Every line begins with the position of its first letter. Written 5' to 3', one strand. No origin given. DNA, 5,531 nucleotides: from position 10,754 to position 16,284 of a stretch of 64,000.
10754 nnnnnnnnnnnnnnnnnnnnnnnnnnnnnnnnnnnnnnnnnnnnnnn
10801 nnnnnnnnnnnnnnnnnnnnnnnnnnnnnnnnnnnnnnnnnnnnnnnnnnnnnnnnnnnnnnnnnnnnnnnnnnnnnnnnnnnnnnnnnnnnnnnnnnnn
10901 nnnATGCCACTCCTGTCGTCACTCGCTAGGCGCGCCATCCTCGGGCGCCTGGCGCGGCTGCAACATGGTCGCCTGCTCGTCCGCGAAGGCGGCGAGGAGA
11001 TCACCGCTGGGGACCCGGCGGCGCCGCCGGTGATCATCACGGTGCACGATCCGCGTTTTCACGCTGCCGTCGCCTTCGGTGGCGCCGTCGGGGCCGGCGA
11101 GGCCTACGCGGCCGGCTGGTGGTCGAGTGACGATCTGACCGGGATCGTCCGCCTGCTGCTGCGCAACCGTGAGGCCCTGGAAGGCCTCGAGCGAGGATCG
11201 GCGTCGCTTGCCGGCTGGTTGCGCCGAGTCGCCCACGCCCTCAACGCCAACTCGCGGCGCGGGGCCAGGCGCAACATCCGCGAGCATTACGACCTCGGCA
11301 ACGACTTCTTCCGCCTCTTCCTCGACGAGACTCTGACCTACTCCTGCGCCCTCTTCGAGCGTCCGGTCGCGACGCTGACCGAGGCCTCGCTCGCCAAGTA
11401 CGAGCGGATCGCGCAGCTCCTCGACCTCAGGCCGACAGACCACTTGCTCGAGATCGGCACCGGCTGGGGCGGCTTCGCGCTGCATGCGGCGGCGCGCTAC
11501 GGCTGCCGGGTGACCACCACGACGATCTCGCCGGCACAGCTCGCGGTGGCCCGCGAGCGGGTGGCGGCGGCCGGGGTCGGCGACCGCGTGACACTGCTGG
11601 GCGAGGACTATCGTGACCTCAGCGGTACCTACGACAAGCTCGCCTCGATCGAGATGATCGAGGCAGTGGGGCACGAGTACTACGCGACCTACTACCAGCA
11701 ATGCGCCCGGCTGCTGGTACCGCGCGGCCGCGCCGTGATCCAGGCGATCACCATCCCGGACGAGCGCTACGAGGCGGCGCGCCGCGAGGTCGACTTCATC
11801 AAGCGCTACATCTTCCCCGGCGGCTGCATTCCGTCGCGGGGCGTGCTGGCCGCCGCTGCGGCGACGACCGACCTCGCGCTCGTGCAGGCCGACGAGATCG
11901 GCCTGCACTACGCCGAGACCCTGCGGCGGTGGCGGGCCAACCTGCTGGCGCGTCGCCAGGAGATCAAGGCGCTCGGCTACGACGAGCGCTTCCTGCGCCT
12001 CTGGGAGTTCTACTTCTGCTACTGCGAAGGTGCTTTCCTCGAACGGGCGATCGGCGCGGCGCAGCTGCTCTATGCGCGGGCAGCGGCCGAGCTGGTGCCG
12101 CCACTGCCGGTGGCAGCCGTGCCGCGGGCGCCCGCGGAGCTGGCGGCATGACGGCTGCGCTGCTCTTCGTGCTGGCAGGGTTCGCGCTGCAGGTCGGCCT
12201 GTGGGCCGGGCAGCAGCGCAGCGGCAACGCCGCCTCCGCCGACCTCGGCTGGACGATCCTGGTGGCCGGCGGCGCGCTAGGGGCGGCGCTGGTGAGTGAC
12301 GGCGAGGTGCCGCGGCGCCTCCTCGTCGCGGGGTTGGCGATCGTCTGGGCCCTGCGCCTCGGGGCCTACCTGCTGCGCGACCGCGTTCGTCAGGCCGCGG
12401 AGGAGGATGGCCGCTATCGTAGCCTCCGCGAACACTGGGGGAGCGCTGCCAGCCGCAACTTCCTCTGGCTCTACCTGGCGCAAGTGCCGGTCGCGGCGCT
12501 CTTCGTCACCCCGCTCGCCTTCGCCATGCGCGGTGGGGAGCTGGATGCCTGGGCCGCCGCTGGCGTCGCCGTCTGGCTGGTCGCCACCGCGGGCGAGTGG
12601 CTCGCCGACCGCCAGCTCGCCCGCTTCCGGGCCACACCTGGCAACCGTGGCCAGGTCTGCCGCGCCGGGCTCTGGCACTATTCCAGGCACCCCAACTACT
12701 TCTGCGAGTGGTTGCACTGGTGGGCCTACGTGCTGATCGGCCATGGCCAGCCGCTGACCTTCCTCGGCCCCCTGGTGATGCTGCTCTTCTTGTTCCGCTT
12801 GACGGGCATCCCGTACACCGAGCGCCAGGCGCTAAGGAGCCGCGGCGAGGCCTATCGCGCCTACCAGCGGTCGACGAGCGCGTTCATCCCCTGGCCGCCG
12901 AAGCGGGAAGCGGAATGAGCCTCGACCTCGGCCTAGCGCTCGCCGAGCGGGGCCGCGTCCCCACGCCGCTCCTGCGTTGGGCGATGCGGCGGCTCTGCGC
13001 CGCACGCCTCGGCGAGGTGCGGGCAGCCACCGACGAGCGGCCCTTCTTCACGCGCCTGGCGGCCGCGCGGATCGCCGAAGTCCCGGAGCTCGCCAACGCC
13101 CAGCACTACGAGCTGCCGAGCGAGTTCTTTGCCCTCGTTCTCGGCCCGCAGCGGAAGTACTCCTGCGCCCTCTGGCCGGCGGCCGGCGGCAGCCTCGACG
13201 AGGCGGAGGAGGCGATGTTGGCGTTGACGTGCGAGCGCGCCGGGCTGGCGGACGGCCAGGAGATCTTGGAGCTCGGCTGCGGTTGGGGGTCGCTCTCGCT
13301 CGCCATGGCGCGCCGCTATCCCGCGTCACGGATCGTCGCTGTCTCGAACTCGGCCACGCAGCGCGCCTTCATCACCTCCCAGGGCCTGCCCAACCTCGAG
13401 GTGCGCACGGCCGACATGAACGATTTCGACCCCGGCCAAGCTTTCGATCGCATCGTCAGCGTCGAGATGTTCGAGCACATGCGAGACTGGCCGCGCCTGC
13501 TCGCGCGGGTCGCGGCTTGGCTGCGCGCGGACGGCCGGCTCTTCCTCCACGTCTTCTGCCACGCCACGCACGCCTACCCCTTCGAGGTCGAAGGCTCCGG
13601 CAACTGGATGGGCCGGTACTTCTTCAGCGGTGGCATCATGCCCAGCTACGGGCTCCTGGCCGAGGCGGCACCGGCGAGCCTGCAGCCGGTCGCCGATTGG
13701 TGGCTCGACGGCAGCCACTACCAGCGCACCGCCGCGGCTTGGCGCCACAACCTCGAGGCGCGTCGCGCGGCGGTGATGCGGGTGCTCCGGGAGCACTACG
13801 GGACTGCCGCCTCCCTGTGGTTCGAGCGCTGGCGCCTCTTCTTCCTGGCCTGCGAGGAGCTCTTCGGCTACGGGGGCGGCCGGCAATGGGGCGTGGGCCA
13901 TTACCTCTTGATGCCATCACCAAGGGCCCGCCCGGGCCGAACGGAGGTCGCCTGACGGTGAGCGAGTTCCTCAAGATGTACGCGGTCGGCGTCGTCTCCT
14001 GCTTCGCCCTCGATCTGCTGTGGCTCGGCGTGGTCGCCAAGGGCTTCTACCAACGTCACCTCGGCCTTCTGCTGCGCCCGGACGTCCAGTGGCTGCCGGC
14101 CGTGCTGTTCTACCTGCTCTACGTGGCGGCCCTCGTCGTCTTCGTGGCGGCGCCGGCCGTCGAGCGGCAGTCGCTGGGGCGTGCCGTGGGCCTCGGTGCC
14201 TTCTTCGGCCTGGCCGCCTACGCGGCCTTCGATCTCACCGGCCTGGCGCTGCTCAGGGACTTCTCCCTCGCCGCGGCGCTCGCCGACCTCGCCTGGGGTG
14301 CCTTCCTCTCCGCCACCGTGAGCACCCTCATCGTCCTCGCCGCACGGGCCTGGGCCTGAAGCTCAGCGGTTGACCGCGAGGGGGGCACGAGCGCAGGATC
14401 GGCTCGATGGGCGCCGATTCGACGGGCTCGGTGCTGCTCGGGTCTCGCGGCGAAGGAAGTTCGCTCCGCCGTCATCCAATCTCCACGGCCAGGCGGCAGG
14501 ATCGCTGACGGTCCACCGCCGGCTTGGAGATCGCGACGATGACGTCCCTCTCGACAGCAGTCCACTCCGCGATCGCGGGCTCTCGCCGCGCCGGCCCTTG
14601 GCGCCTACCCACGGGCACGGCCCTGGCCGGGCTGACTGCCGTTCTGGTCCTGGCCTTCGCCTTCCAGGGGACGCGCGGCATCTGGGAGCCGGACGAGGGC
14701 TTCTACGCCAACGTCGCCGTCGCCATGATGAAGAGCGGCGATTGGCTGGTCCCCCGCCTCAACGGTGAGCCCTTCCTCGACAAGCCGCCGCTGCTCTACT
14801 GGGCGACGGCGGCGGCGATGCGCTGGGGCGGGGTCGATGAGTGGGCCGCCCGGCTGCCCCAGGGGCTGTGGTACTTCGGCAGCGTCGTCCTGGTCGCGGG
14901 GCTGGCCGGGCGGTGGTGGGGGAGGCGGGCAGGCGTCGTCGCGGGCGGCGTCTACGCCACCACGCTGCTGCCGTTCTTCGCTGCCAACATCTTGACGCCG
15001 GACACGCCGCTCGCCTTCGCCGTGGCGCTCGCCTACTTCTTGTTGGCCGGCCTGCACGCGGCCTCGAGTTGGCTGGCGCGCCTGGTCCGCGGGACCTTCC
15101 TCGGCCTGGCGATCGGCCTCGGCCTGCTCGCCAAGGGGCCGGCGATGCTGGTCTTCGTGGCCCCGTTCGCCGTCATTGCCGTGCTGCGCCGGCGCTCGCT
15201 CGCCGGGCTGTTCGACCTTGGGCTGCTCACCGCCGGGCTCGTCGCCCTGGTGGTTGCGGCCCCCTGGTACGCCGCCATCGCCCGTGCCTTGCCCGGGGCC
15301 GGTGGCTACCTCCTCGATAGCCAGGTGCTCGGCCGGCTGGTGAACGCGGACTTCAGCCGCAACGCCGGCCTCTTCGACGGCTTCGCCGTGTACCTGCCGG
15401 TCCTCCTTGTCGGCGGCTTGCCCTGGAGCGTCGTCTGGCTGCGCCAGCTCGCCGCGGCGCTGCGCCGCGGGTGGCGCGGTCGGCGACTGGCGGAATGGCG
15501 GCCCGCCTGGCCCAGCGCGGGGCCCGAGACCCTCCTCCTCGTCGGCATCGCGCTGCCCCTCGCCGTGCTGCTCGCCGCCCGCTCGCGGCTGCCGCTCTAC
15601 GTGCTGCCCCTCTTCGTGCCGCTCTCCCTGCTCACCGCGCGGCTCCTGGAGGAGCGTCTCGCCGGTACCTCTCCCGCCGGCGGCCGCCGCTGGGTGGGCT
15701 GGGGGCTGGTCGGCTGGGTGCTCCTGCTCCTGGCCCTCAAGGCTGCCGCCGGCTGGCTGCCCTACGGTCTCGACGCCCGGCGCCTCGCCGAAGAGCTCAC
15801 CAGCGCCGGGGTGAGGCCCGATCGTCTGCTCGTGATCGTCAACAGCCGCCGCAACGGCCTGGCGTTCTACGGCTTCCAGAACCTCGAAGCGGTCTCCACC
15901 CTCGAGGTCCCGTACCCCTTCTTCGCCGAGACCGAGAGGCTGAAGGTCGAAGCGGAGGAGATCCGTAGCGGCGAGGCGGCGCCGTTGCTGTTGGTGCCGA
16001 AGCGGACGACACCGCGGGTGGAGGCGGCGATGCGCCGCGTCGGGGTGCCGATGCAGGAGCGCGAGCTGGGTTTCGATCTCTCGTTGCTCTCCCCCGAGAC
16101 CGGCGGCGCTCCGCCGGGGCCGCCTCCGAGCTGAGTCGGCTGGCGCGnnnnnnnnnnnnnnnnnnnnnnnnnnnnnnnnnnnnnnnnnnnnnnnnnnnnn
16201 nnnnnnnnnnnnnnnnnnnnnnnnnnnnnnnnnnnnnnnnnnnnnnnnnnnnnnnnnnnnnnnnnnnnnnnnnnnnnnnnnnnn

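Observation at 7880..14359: CarH/LitR-like B12-dependent regulator directly upstream of a seven-gene methylated/furan-fatty-acid-like lipid-modification operon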

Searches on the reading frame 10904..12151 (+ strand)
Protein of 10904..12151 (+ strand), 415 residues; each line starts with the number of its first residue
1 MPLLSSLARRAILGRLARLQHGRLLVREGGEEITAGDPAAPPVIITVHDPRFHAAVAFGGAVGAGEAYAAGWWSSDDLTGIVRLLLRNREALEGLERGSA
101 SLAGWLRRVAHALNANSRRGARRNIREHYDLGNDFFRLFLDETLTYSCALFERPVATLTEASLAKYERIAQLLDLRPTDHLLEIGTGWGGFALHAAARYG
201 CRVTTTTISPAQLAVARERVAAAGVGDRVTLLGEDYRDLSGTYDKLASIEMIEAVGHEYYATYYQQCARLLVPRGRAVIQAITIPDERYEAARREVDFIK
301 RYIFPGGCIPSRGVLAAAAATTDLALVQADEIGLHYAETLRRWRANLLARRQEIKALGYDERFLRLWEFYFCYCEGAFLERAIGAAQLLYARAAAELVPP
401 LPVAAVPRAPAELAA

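Call 5: search_protein_families(library=pfam, proteins=[window:10904-12151:+], max_evalue=0.01)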
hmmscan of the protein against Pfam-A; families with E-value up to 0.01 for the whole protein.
window:10904-12151:+ (415 aa): 7 families
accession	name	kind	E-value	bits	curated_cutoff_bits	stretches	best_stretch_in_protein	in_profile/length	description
PF02353.26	CMAS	-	8.6e-83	278.2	27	1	119-387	4-272/273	Mycolic acid cyclopropane synthetase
PF13649.12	Methyltransf_25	-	2.9e-12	47.5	27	1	182-275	2-97/97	Methyltransferase domain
PF08241.18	Methyltransf_11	-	1.1e-09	39.2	21.2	1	182-279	1-95/95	Methyltransferase domain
PF08242.18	Methyltransf_12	-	1.1e-08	36.1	30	1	182-276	1-97/98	Methyltransferase domain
PF13489.12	Methyltransf_23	-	5.7e-06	26.6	27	1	168-327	12-162/164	Methyltransferase domain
PF13847.12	Methyltransf_31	-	0.00088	19.4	27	1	179-283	5-113/145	Methyltransferase domain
PF00107.32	ADH_zinc_N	-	0.0075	16.7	31.8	0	189-282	3-90/129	Zinc-binding dehydrogenase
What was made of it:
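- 10904..12151 (+): CMAS-family SAM-dependent lipid methyltransferase 1, 415 aa. Candidate UfaM-like enzyme. PF02353, 278 bits (call 5).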

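Call 52: search_protein_families(library=ncbifam, proteins=[window:10904-12151:+], max_evalue=0.00001)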
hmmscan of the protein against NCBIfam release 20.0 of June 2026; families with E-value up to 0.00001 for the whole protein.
window:10904-12151:+ (415 aa): 7 families
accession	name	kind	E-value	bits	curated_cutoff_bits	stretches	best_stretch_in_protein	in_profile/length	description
NF053839.1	CPFASynBruc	equivalog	1.6e-83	280.9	600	1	20-388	14-380/410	cyclopropane fatty acid synthase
NF008686.0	PRK11705.1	equivalog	9.8e-76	255.3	400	1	42-393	36-373/383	cyclopropane fatty acyl phospholipid synthase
NF040703.1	cyclopro_CfaB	exception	1.5e-61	208.4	650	1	39-398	30-382/393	C17 cyclopropane fatty acid synthase CfaB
NF040660.1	mycolic_MTase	equivalog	3.8e-47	161.2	390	1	123-389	6-280/283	cyclopropane mycolic acid synthase family methyltransferase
NF043040.1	corrin_prot_MT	hypoth_equivalog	1.8e-13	50.4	180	1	152-290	16-158/216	corrinoid protein-associated methyltransferase CpaM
NF041943.1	GPPMT_Stmyces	equivalog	3.8e-10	40.1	400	1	169-299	69-198/272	geranyl diphosphate 2-C-methyltransferase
NF041675.1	sarc_dimgly_tmase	equivalog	7.5e-06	26.1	550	0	132-239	22-128/278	sarcosine/dimethylglycine N-methyltransferase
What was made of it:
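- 10904..12151 (+): Below the NCBIfam cyclopropane-fatty-acid (CFA) synthase equivalog cut-offs: 281 against 600 and 255 against 400 (call 52).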

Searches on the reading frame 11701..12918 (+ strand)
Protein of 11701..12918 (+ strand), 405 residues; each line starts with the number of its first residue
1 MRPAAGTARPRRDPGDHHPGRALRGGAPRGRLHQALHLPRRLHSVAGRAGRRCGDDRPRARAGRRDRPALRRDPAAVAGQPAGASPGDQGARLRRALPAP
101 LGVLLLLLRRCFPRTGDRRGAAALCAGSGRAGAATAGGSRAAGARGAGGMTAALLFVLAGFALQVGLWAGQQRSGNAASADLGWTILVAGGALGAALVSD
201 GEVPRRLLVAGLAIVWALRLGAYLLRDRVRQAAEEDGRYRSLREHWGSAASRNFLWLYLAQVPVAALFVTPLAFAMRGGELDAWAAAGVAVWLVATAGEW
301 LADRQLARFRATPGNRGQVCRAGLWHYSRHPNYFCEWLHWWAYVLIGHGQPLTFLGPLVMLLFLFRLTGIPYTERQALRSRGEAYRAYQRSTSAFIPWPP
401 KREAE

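Call 5: search_protein_families(library=pfam, proteins=[window:11701-12918:+], max_evalue=0.01)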
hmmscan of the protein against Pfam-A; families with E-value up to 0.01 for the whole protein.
window:11701-12918:+ (405 aa): 4 families
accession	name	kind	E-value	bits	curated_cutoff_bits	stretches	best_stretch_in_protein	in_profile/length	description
PF06966.17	DUF1295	-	1.2e-60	205.3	20.4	1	167-392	1-235/235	Protein of unknown function (DUF1295)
PF02544.21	Steroid_dh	-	1.6e-06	28.6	22.6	1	287-354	44-112/150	3-oxo-5-alpha-steroid 4-dehydrogenase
PF04140.19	ICMT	-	0.00086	20.1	24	1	315-366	31-85/95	Isoprenylcysteine carboxyl methyltransferase (ICMT) family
PF04191.18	PEMT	-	0.0069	17.2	25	0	317-367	40-90/105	Phospholipid methyltransferase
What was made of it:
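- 12148..12918 (+): DUF1295 membrane protein, 256 aa, related to steroid 5-alpha-reductase, ICMT and PEMT. PF06966, 205 bits, with weaker Steroid_dh, ICMT and PEMT hits (call 5).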

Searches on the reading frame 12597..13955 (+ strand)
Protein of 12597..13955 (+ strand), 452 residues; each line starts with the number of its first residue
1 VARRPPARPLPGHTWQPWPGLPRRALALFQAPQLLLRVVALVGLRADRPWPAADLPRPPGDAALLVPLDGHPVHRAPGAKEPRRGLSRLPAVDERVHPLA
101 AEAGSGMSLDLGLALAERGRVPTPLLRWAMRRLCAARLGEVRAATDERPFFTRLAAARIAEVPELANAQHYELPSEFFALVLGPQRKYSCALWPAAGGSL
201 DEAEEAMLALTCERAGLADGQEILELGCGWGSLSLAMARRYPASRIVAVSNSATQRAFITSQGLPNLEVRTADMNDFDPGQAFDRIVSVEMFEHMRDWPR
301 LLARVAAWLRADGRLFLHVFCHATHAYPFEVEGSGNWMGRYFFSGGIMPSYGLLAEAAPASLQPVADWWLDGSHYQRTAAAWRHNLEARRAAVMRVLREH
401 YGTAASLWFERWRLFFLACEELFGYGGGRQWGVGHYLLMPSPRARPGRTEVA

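Call 5: search_protein_families(library=pfam, proteins=[window:12597-13955:+], max_evalue=0.01)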
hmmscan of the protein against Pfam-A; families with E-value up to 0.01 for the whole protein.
window:12597-13955:+ (452 aa): 8 families
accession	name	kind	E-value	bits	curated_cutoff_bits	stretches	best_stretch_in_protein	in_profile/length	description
PF02353.26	CMAS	-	7.1e-44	150.6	27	1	168-424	11-264/273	Mycolic acid cyclopropane synthetase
PF13489.12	Methyltransf_23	-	2.2e-14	54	27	1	214-324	15-123/164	Methyltransferase domain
PF13649.12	Methyltransf_25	-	9.3e-14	52.3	27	1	223-313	1-97/97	Methyltransferase domain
PF08241.18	Methyltransf_11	-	7.3e-12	46.2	21.2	1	224-317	1-95/95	Methyltransferase domain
PF08242.18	Methyltransf_12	-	6.1e-10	40.2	30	1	224-315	1-98/98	Methyltransferase domain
PF13847.12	Methyltransf_31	-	4e-07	30.3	27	1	219-321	3-113/145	Methyltransferase domain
PF05175.20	MTS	-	3.3e-06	27.3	23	1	199-317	15-138/170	Methyltransferase small domain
PF05401.17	NodS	-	0.00026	21.3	24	1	218-315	42-142/201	Nodulation protein S (NodS)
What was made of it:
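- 12915..13955 (+): CMAS-family methyltransferase 2, 346 aa. Candidate FufM-like second methylase. PF02353, 151 bits (call 5).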

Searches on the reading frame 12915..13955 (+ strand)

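Call 52: search_protein_families(library=ncbifam, proteins=[window:12915-13955:+], max_evalue=0.00001)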
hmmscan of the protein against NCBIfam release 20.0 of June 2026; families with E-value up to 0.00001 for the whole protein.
window:12915-13955:+ (346 aa): 11 families
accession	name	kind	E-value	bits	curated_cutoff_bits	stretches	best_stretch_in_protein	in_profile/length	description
NF008686.0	PRK11705.1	equivalog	5.6e-42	144.1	400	1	61-315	116-356/383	cyclopropane fatty acyl phospholipid synthase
NF053839.1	CPFASynBruc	equivalog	2.4e-31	109.1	600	1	37-295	98-355/410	cyclopropane fatty acid synthase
NF040703.1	cyclopro_CfaB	exception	2.6e-30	105.5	650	1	61-338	107-379/393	C17 cyclopropane fatty acid synthase CfaB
NF040660.1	mycolic_MTase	equivalog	1e-22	81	390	1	63-293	10-252/283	cyclopropane mycolic acid synthase family methyltransferase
TIGR01983.1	UbiG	equivalog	1.7e-10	40.6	102.95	1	113-224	49-164/228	bifunctional 2-polyprenyl-6-hydroxyphenol methylase/3-demethylubiquinol 3-O-methyltransferase UbiG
TIGR02072.1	BioC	equivalog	4.2e-10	39.8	184.95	1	100-218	22-139/244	malonyl-ACP O-methyltransferase BioC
NF010703.0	PRK14103.1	equivalog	2e-09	37.2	320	1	109-213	25-126/256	trans-aconitate 2-methyltransferase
NF041820.1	daptide_MTase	equivalog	1.7e-08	34.2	175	1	114-217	38-148/243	daptide-type RiPP biosynthesis methyltransferase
NF002463.0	PRK01683.1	equivalog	5.1e-08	32.8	297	1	112-209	30-126/258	trans-aconitate 2-methyltransferase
NF043040.1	corrin_prot_MT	hypoth_equivalog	1.4e-06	27.9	180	1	89-211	22-147/216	corrinoid protein-associated methyltransferase CpaM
NF045825.1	FAmtase_mtf2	equivalog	2.3e-06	27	400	1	107-211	50-158/248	fatty-acid O-methyltransferase Mtf2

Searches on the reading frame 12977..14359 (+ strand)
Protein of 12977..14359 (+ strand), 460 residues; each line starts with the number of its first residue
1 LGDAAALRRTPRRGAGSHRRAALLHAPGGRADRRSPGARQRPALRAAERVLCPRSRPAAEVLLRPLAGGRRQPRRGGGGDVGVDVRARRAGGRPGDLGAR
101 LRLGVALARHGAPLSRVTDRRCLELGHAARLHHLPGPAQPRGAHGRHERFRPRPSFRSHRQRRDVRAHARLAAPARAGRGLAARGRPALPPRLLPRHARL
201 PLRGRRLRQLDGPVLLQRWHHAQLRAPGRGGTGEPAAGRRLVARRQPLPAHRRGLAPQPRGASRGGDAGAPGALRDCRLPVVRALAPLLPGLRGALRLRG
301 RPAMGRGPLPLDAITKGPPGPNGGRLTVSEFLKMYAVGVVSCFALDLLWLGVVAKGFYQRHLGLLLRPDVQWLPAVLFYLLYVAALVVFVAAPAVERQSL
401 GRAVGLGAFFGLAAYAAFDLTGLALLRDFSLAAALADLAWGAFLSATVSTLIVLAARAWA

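Call 5: search_protein_families(library=pfam, proteins=[window:12977-14359:+], max_evalue=0.01)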
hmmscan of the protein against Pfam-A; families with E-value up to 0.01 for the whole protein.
window:12977-14359:+ (460 aa): 1 family
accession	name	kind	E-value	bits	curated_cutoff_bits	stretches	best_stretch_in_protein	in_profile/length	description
PF09945.14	DUF2177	-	5.4e-37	127.1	26.9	1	332-451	2-121/124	Predicted membrane protein (DUF2177)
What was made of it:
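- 13958..14359 (+): DUF2177 small membrane protein, 133 aa. Last conserved cistron. PF09945, 127 bits (call 5).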

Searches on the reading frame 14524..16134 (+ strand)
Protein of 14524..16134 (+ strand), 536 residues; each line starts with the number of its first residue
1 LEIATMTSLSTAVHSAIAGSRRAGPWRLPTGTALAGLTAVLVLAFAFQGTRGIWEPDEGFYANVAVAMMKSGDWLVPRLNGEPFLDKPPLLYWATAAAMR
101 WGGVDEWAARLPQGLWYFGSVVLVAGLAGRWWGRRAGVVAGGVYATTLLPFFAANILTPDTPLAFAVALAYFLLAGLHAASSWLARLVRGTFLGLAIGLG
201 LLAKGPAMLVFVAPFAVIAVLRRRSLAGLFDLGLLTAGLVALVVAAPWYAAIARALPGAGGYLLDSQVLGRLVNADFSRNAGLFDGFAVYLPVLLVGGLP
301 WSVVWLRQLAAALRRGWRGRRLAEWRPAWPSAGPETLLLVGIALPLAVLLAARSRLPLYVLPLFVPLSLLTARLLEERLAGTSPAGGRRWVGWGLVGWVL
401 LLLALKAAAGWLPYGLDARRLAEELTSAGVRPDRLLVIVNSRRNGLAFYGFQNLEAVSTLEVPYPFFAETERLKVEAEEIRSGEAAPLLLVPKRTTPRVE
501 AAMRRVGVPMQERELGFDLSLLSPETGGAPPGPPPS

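Call 5: search_protein_families(library=pfam, proteins=[window:14524-16134:+], max_evalue=0.01)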
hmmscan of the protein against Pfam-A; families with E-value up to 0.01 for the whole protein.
window:14524-16134:+ (536 aa): 2 families
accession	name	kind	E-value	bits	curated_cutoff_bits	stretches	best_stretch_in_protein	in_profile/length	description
PF13231.12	PMT_2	-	4.9e-16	59.8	26.1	1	86-248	1-157/160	Dolichyl-phosphate-mannose-protein mannosyltransferase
PF02366.24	PMT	-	4e-12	46.7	22.7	1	32-251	4-233/245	Dolichyl-phosphate-mannose-protein mannosyltransferase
